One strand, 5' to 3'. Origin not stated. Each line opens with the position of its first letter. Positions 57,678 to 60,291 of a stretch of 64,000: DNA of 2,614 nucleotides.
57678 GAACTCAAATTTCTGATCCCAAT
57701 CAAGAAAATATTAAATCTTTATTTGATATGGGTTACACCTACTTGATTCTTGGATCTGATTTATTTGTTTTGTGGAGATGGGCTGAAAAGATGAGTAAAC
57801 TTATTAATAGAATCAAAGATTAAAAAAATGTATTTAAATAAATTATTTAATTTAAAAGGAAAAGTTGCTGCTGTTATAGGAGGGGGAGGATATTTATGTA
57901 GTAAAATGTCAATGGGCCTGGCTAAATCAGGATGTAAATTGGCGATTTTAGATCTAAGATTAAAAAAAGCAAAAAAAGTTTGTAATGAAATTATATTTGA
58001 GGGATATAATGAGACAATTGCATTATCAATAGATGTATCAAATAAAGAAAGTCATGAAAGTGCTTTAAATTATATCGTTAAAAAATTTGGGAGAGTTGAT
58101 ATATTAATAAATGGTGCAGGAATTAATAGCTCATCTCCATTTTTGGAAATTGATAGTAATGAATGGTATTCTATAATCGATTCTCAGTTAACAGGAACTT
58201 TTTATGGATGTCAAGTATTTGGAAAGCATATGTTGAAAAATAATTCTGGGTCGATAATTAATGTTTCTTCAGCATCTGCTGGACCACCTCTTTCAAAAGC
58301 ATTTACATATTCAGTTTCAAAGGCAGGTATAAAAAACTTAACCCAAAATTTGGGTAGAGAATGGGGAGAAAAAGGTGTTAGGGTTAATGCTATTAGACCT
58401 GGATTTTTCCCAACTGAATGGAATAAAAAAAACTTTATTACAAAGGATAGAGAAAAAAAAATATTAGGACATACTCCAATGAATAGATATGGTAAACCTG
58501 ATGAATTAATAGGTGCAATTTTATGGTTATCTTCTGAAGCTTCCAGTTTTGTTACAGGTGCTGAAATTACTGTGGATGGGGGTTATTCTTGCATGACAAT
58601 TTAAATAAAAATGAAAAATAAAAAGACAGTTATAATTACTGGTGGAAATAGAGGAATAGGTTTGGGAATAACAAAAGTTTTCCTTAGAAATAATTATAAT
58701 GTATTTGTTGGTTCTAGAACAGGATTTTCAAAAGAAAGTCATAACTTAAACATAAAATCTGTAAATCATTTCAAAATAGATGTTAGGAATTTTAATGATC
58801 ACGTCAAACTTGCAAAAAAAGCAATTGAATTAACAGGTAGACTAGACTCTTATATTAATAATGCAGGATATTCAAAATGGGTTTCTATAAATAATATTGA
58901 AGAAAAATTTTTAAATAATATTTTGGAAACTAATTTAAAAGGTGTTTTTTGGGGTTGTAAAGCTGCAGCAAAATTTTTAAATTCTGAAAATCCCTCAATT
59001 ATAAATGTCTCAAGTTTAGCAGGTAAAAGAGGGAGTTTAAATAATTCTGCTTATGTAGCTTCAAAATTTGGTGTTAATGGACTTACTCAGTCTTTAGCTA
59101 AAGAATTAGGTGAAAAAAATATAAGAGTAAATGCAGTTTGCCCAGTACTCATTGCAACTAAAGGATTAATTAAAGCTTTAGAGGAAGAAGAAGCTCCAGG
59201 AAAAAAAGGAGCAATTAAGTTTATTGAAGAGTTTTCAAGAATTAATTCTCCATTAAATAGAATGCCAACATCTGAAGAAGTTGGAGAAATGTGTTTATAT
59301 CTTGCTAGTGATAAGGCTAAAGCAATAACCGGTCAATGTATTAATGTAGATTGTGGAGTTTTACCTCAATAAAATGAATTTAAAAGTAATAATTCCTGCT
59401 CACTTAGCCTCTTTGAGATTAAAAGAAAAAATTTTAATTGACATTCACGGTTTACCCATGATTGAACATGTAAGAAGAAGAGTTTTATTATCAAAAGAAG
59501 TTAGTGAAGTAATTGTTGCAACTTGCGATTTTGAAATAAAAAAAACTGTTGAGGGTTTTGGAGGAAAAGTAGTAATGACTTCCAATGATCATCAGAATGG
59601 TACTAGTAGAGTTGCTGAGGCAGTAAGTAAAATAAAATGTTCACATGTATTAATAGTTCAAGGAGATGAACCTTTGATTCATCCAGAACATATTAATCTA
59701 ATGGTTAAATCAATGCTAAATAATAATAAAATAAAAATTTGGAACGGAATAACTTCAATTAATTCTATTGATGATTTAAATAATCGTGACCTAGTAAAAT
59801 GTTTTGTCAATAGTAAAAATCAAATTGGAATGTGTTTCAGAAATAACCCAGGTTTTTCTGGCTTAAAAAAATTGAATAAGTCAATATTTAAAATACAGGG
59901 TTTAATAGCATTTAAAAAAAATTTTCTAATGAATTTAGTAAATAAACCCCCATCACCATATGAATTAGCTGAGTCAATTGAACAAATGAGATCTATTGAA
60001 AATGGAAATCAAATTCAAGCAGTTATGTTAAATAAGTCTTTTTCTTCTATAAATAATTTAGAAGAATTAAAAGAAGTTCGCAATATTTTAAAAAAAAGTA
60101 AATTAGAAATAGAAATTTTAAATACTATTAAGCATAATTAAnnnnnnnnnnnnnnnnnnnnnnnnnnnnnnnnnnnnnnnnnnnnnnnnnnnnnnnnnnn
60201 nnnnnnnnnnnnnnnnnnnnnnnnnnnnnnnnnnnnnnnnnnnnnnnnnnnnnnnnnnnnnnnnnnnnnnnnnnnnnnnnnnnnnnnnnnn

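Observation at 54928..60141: A Kdo-like 'ulosonic acid' module: divergent KdsA + CBS-only protein + methyltransferase + HpcH aldolase + two SDRs + divergent KdsB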

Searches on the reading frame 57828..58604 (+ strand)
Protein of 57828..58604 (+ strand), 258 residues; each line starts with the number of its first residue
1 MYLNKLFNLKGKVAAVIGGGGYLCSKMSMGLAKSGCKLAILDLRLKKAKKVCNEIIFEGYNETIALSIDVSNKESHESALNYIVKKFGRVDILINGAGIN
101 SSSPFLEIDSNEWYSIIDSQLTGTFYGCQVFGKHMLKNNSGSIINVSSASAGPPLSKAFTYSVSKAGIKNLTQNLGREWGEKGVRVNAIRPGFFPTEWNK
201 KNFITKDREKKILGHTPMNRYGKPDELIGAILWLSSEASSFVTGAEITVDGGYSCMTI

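Call 3: search_protein_families(library=pfam, proteins=[window:57828-58604:+])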
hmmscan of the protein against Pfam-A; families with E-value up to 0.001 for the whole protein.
window:57828-58604:+ (258 aa): 3 families
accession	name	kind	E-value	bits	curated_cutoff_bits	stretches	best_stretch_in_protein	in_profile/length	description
PF13561.12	adh_short_C2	-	4e-52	177.6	27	1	29-254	14-236/236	Enoyl-(Acyl carrier protein) reductase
PF00106.31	adh_short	-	4.4e-46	157.3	26.6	1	12-202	1-190/195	short chain dehydrogenase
PF08659.16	KR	-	4.4e-06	27.2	22.6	1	16-151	5-139/180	KR domain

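Call 4: search_protein_families(library=ncbifam, proteins=[window:57828-58604:+])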
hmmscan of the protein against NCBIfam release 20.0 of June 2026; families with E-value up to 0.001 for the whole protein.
window:57828-58604:+ (258 aa): 222 families (the best 25 are shown)
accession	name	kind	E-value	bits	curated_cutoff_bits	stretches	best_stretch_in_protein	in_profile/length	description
NF006132.0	PRK08277.1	subfamily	2.5e-76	256.7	281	1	3-256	2-277/280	D-mannonate oxidoreductase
NF006070.0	PRK08213.1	subfamily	3.3e-57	193.9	279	1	2-255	3-258/259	gluconate 5-dehydrogenase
NF004774.0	PRK06114.1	equivalog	9.5e-57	192.3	360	1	4-255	9-261/262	SDR family oxidoreductase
NF005559.1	PRK07231.1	subfamily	5.3e-54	183.3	215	1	9-253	2-247/249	glucose 1-dehydrogenase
NF005309.0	PRK06841.1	subfamily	5.1e-53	180.2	286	1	3-254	7-253/255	GolD/DthD family dehydrogenase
NF004198.0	PRK05653.1-3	equivalog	2.8e-52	177.6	296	1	9-253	5-246/248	3-oxoacyl-ACP reductase FabG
NF004778.0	PRK06124.1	equivalog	4.4e-52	177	303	1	4-255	4-254/256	SDR family oxidoreductase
NF004791.0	PRK06138.1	equivalog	2.1e-50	171.4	312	1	8-254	2-250/252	SDR family oxidoreductase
NF005390.0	PRK06935.1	equivalog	1.8e-49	168.4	369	1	2-253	6-255/258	2-dehydro-3-deoxy-D-gluconate 5-dehydrogenase KduD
NF005446.0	PRK07035.1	equivalog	1.9e-49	168.2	373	1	4-254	4-254/255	SDR family oxidoreductase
NF052558.1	MBtsdlDhBudC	equivalog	1e-48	166.1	270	1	10-255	2-243/250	meso-2,3-butanediol dehydrogenase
TIGR01830.1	3oxo_ACP_reduc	equivalog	1.8e-48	165.4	297.75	1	16-252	3-237/239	3-oxoacyl-[acyl-carrier-protein] reductase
TIGR01832.1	kduD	equivalog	2.2e-48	164.9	338.85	1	7-253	1-245/248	2-dehydro-3-deoxy-D-gluconate 5-dehydrogenase KduD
NF049979.1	AlphHSDSHdhA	equivalog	2.6e-48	164.8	350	1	9-257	1-250/258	7alpha-hydroxysteroid dehydrogenase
NF005853.0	PRK07774.1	equivalog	7.8e-48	163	303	1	7-253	2-246/250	SDR family oxidoreductase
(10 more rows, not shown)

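Call 36: search_solved_structures(query=window:57828-58604:+, max_evalue=1e-30)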
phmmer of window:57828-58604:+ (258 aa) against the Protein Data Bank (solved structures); distinct sequences matched with E-value up to 1e-30: 75 (the best 60 are shown).
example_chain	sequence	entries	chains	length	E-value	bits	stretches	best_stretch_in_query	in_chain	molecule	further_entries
1vl8_A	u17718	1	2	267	1.1e-45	159.5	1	3-254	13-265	Gluconate 5-dehydrogenase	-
4g81_D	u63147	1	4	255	1e-40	143.2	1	5-254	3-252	Putative hexonate dehydrogenase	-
4wuv_A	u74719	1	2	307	4.1e-40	141.2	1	7-255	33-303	2-hydroxycyclohexanecarboxyl-CoA dehydrogenase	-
5x8h_A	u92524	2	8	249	6.9e-40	140.5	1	9-255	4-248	Short-chain dehydrogenase reductase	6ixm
4z9y_A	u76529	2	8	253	2.7e-38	135.3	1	3-253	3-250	2-deoxy-D-gluconate 3-dehydrogenase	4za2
8y7r_A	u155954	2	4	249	5.4e-38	134.3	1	9-255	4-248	NAD(P)-dependent dehydrogenase (Short-subunit alcohol dehydrogenase family)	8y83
4jro_A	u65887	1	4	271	8.7e-38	133.6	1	6-253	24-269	FabG protein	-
4ibo_A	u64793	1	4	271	9.2e-38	133.5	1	6-253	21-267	Gluconate dehydrogenase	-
8w0o_A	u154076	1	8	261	2.3e-37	132.2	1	8-254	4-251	Dehydrogenase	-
4j2h_A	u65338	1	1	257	5.9e-37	130.9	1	3-254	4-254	Short chain alcohol dehydrogenase-related dehydrogenase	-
3awd_A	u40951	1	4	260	7.6e-37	130.5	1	1-254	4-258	Putative polyol dehydrogenase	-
4rzh_A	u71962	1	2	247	1.4e-36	129.6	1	9-253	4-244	3-oxoacyl-[acyl-carrier protein] reductase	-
5u9p_A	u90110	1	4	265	8.7e-36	127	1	7-254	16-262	Gluconate 5-dehydrogenase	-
3imf_A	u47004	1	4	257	1.2e-35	126.6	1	9-253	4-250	Short chain dehydrogenase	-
7dll_A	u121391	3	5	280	1.7e-35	126.1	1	5-255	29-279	(S)-specific carbonyl reductase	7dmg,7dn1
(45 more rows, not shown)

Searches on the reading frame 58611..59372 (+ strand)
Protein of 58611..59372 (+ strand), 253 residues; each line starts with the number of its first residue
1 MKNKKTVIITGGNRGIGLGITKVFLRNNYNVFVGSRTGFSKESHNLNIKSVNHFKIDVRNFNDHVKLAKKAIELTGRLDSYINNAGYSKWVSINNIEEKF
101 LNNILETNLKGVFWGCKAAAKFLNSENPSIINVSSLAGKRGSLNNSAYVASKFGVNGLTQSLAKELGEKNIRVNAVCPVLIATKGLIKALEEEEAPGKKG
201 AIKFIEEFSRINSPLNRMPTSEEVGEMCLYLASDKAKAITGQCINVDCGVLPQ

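Call 3: search_protein_families(library=pfam, proteins=[window:58611-59372:+])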
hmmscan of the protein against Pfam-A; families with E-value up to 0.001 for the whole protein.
window:58611-59372:+ (253 aa): 4 families
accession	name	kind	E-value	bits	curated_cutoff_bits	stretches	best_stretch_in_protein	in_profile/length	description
PF13561.12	adh_short_C2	-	2.3e-47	162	27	1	13-250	5-235/236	Enoyl-(Acyl carrier protein) reductase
PF00106.31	adh_short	-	3.1e-45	154.5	26.6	1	5-189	1-190/195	short chain dehydrogenase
PF23441.1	SDR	-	5.6e-12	46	27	1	110-251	124-256/258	SDR-like rossmann domain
PF08659.16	KR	-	2.4e-05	24.8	22.6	1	6-162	2-163/180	KR domain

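Call 4: search_protein_families(library=ncbifam, proteins=[window:58611-59372:+])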
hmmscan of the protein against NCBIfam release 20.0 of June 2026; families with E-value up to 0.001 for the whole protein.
window:58611-59372:+ (253 aa): 227 families (the best 25 are shown)
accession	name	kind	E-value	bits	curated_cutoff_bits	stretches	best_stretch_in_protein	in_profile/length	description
NF005559.1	PRK07231.1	subfamily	1.6e-51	175.2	215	1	3-250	3-247/249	glucose 1-dehydrogenase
NF009466.0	PRK12826.1-2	subfamily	1.3e-48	165.7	222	1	4-249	3-243/248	3-oxoacyl-ACP reductase FabG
NF004198.0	PRK05653.1-3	equivalog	1.1e-47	162.6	296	1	2-250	5-246/248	3-oxoacyl-ACP reductase FabG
TIGR01830.1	3oxo_ACP_reduc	equivalog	2.1e-46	158.6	297.75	1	7-250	1-238/239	3-oxoacyl-[acyl-carrier-protein] reductase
NF005007.0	PRK06398.1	equivalog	1.2e-45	155.7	341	1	4-250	7-245/259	aldose dehydrogenase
NF005893.0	PRK07856.1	equivalog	5.3e-45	153.7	255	1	3-249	8-240/255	SDR family oxidoreductase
NF052558.1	MBtsdlDhBudC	equivalog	7.5e-44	150.2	270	1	3-250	2-241/250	meso-2,3-butanediol dehydrogenase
TIGR02415.1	23BDH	subfamily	9.7e-44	149.7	304.35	1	5-250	1-251/254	acetoin reductase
TIGR03971.1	SDR_subfam_1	subfamily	3.1e-42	144.8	300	1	53-251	68-269/271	mycofactocin-coupled SDR family oxidoreductase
NF009093.0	PRK12429.1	subfamily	3.7e-42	144.4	258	1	3-250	4-256/259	3-hydroxybutyrate dehydrogenase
NF004791.0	PRK06138.1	equivalog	6.6e-42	143.5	312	1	3-251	4-250/252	SDR family oxidoreductase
NF005594.0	PRK07326.1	equivalog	1.8e-40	139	271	1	2-184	4-189/237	SDR family oxidoreductase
NF004818.0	PRK06172.1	equivalog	3.2e-40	138.1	336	1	4-251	7-251/253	SDR family oxidoreductase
TIGR01963.1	PHB_DH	subfamily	7.3e-39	133.6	307.05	1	4-250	1-252/255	3-hydroxybutyrate dehydrogenase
NF004817.0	PRK06171.1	subfamily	2.2e-38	132.2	304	1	4-249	9-261/265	sorbitol-6-phosphate dehydrogenase subunit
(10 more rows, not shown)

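Call 37: search_solved_structures(query=window:58611-59372:+, max_evalue=1e-28)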
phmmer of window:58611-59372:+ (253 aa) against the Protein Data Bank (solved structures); distinct sequences matched with E-value up to 1e-28: 8.
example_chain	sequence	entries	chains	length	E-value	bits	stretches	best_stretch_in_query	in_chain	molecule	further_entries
3vtz_A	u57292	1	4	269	1.8e-34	123.1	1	5-251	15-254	Glucose 1-dehydrogenase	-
3osu_A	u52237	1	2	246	1.7e-31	113.3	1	1-250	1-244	3-oxoacyl-[acyl-carrier-protein] reductase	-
2hq1_A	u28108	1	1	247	3.7e-31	112.2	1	4-250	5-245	Glucose/ribitol dehydrogenase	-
2uvd_A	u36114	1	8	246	4.4e-31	112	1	4-250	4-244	3-OXOACYL-(ACYL-CARRIER-PROTEIN) REDUCTASE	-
3sj7_A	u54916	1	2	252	6.6e-31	111.4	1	5-250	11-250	3-oxoacyl-(Acyl-carrier-protein) reductase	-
1vl8_A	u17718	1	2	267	6.4e-30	108.2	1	6-249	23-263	Gluconate 5-dehydrogenase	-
4jro_A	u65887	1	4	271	3.4e-29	105.8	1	5-250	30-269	FabG protein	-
4dqx_A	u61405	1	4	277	8.1e-29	104.5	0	3-249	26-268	Probable oxidoreductase protein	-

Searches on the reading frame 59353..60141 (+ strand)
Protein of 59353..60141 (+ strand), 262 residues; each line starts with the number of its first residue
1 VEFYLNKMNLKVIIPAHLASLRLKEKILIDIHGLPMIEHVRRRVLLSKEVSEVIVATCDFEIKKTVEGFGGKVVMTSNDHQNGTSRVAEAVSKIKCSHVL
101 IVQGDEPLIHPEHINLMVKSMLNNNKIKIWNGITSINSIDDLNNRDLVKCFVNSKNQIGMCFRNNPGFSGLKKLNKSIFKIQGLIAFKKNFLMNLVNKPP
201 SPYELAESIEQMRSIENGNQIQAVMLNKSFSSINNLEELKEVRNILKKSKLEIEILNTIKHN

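Call 3: search_protein_families(library=pfam, proteins=[window:59353-60141:+])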
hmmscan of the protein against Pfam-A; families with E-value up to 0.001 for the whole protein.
window:59353-60141:+ (262 aa): 2 families
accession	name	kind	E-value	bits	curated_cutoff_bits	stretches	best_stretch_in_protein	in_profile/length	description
PF02348.25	CTP_transf_3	-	8.2e-40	137.3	22.6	1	12-221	2-217/217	Cytidylyltransferase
PF12804.13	NTP_transf_3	-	3e-10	41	27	1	25-123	15-113/160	MobA-like NTP transferase domain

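Call 4: search_protein_families(library=ncbifam, proteins=[window:59353-60141:+])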
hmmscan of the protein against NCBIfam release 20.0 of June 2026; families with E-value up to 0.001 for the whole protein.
window:59353-60141:+ (262 aa): 18 families
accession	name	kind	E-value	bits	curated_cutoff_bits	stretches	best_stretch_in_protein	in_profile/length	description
NF009905.0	PRK13368.1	subfamily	2.3e-63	213.8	255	1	8-250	1-242/243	3-deoxy-manno-octulosonate cytidylyltransferase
NF003952.0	PRK05450.1-5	subfamily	1.4e-59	201.2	193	1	9-249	2-248/250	3-deoxy-manno-octulosonate cytidylyltransferase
NF003950.0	PRK05450.1-3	subfamily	1.8e-46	158.5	234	1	8-249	1-245/248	3-deoxy-manno-octulosonate cytidylyltransferase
NF003948.0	PRK05450.1-1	equivalog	1.4e-42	145.6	281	1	6-249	2-246/248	3-deoxy-manno-octulosonate cytidylyltransferase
TIGR00466.1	kdsB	equivalog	6.2e-39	133.8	155.2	1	8-230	1-229/241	3-deoxy-manno-octulosonate cytidylyltransferase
TIGR03310.1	matur_MocA_YgfJ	equivalog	4.9e-09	36.4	186.45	1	12-126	2-120/188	molybdenum cofactor cytidylyltransferase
NF001457.0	PRK00317.1-3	equivalog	4.9e-09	36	164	1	24-130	17-122/200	molybdenum cofactor guanylyltransferase MobA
NF010933.0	PRK14353.1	equivalog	2.9e-08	32.8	505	1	24-128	23-131/453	bifunctional UDP-N-acetylglucosamine diphosphorylase/glucosamine-1-phosphate N-acetyltransferase GlmU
NF053639.1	Mfer334_fam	equivalog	8.3e-08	32.3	260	1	21-128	22-133/209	pseudomurein biosynthesis protein PmurB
TIGR03584.1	PseF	equivalog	2.3e-06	27.4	205.7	1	13-126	3-125/222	pseudaminic acid cytidylyltransferase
TIGR01173.1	glmU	equivalog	2.4e-06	26.7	366.85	1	25-128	19-123/452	bifunctional UDP-N-acetylglucosamine diphosphorylase/glucosamine-1-phosphate N-acetyltransferase GlmU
NF010934.1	PRK14354.1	equivalog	2.5e-06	26.3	450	1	25-125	18-119/447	bifunctional UDP-N-acetylglucosamine diphosphorylase/glucosamine-1-phosphate N-acetyltransferase GlmU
TIGR02665.1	molyb_mobA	equivalog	6e-06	26.4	151.85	1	24-124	17-116/186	molybdenum cofactor guanylyltransferase MobA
NF010936.0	PRK14356.1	equivalog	1.4e-05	24.2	666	1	24-121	23-123/456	bifunctional UDP-N-acetylglucosamine diphosphorylase/glucosamine-1-phosphate N-acetyltransferase GlmU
NF010932.0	PRK14352.1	equivalog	4.4e-05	22.3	611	1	24-120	24-125/488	bifunctional UDP-N-acetylglucosamine diphosphorylase/glucosamine-1-phosphate N-acetyltransferase GlmU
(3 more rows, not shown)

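Call 24: search_solved_structures(query=window:59374-60141:+, show_alignments=2, max_evalue=1e-10)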
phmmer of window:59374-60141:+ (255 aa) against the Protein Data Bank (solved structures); distinct sequences matched with E-value up to 1e-10: 13.
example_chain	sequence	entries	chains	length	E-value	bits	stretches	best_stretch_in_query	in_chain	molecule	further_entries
3tqd_A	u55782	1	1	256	1.5e-33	119.3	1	1-236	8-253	3-deoxy-manno-octulosonate cytidylyltransferase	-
1gq9_A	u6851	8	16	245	8.5e-33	116.9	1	5-238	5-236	3-DEOXY-MANNO-OCTULOSONATE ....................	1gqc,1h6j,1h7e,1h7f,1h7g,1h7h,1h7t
1vh1_A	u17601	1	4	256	1.1e-27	100.2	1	2-239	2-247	3-deoxy-manno-octulosonate cytidylyltransferase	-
3k8d_A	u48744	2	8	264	2.1e-27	99.2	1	2-236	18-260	3-deoxy-manno-octulosonate cytidylyltransferase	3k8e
3duv_A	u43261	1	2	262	8.8e-27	97.2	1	1-240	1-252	3-deoxy-manno-octulosonate cytidylyltransferase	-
1vh3_A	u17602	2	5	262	1.1e-26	96.8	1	1-240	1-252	3-deoxy-manno-octulosonate cytidylyltransferase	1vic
8ees_A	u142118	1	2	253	7.5e-26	94.1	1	5-237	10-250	3-deoxy-manno-octulosonate cytidylyltransferase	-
3oam_A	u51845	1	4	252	1.1e-25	93.6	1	1-240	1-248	3-deoxy-manno-octulosonate cytidylyltransferase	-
3jtj_A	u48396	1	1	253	5.7e-23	84.7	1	3-236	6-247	3-deoxy-manno-octulosonate cytidylyltransferase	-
4xwi_A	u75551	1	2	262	7.2e-22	81.1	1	4-239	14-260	3-deoxy-manno-octulosonate cytidylyltransferase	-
2y6p_A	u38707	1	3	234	6.8e-21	77.9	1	3-240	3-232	3-DEOXY-MANNO-OCTULOSONATE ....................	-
4fcu_A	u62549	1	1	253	1.1e-19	74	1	5-219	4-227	3-deoxy-manno-octulosonate cytidylyltransferase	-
3pol_A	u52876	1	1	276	1.3e-19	73.8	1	5-219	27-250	3-deoxy-manno-octulosonate cytidylyltransferase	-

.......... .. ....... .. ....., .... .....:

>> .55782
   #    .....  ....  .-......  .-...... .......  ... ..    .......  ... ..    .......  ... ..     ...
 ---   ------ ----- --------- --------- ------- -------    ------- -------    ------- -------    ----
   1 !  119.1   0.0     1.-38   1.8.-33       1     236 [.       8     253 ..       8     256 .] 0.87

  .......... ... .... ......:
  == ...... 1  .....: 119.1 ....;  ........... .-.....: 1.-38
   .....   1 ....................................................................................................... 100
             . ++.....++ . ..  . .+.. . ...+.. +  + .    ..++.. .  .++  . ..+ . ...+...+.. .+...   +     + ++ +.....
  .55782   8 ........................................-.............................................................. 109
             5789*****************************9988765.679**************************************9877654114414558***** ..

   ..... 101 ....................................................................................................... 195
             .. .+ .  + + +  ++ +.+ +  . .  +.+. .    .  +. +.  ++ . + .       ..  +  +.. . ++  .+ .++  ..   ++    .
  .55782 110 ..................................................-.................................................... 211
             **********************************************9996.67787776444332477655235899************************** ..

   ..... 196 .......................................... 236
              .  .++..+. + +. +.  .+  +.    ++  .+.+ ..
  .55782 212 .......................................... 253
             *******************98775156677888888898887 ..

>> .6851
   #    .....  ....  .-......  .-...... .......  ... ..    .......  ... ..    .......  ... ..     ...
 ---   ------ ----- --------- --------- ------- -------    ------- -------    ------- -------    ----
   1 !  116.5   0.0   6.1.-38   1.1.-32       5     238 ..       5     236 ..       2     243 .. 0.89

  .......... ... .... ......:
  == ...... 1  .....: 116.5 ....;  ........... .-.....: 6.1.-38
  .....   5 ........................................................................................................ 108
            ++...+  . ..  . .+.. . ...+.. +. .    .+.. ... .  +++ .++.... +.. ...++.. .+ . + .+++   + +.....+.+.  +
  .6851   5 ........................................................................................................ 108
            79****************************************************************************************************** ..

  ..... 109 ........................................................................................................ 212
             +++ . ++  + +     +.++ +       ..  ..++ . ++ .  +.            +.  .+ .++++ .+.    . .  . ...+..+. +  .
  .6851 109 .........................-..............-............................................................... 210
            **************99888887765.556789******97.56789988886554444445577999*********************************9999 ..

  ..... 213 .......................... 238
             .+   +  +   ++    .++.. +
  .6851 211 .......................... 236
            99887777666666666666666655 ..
